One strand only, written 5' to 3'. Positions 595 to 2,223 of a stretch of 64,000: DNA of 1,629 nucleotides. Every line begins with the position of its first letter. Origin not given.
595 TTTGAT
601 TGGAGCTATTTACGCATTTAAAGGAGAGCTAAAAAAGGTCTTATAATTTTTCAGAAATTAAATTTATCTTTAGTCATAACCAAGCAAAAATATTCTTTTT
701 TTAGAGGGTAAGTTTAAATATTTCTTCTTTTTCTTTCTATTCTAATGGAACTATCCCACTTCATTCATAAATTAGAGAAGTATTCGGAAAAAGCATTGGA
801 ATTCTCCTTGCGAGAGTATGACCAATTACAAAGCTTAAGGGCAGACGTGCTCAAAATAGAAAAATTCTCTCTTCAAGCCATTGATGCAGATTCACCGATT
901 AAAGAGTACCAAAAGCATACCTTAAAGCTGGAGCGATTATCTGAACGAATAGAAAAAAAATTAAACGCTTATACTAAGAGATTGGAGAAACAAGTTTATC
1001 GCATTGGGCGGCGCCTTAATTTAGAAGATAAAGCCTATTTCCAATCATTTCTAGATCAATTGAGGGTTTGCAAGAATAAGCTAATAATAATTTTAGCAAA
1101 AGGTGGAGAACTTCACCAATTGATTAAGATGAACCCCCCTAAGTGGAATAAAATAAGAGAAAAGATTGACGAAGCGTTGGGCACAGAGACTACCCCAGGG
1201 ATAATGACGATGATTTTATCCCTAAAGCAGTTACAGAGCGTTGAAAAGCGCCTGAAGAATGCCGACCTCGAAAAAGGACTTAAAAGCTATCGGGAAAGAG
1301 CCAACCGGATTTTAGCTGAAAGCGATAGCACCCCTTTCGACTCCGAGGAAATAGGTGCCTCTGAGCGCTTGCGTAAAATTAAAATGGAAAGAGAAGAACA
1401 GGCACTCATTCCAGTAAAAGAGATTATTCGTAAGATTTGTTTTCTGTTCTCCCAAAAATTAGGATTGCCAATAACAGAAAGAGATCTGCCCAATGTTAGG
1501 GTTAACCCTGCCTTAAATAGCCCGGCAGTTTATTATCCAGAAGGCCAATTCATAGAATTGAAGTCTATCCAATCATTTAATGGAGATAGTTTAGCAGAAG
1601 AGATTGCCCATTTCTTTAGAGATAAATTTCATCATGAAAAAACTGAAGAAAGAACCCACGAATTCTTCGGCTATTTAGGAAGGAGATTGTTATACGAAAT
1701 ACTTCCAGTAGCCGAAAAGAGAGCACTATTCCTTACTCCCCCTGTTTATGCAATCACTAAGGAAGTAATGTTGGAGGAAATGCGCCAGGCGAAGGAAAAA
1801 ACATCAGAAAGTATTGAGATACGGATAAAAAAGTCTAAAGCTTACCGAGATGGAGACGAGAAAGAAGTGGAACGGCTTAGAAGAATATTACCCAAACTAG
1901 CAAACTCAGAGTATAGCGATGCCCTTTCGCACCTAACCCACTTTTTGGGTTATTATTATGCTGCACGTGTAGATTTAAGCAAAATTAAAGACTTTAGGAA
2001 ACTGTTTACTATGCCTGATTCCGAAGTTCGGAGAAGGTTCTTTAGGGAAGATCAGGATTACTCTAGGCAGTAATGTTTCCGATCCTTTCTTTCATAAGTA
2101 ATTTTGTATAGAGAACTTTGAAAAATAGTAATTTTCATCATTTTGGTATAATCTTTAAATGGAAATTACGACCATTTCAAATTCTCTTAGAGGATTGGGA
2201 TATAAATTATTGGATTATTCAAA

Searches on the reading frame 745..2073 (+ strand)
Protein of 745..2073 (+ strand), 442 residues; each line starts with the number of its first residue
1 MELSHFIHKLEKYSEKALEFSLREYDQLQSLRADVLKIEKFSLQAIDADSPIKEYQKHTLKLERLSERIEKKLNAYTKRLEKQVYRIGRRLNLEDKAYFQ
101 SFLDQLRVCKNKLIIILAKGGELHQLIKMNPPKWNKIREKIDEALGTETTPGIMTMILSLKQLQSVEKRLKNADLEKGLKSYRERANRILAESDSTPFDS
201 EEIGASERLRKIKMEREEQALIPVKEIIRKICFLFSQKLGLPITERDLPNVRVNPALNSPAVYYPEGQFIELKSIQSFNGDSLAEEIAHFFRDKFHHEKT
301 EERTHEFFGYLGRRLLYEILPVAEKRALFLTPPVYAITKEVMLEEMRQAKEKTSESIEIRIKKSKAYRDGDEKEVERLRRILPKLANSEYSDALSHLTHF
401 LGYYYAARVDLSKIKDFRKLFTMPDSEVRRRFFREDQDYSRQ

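Call 56: find_encoding_contigs(protein=window:745-2073:+, flank=10000, max_places=2)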
Protein window:745-2073:+ (442 aa): 21 contigs read that carry it; 2 places shown.
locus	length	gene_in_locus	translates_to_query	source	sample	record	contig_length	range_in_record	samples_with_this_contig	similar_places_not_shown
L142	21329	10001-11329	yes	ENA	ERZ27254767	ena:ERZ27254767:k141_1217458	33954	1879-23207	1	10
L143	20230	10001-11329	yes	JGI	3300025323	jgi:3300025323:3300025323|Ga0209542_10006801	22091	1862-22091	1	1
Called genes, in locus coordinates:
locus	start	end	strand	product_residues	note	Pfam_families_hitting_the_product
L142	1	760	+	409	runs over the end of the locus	PF00149:Metallophos, PF12850:Metallophos_2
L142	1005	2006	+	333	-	PF04191:PEMT (weak)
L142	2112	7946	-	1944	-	-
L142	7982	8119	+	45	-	-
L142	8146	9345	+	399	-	PF00162:PGK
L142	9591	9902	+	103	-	-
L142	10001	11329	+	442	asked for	-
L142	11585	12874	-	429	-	-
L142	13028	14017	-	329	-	PF12706:Lactamase_B_2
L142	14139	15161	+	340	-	PF01047:MarR (weak), PF12840:HTH_20 (faint), PF13404:HTH_AsnC-type, PF13412:HTH_24, PF04967:HTH_10 (faint), PF13556:HTH_30 (faint), PF13412:HTH_24 (weak), PF01037:AsnC_trans_reg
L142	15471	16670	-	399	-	PF01926:MMR_HSR1, PF02421:FeoB_N (faint), PF08438:YGR210-like_G4, PF02824:TGS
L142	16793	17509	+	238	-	PF12917:YfbR-like, PF01966:HD (weak), PF13023:HD_3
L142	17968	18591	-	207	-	PF03853:YjeF_N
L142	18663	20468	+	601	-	PF00664:ABC_membrane, PF02463:SMC_N (weak), PF00005:ABC_tran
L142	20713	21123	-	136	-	PF02681:DUF212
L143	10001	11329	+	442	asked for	-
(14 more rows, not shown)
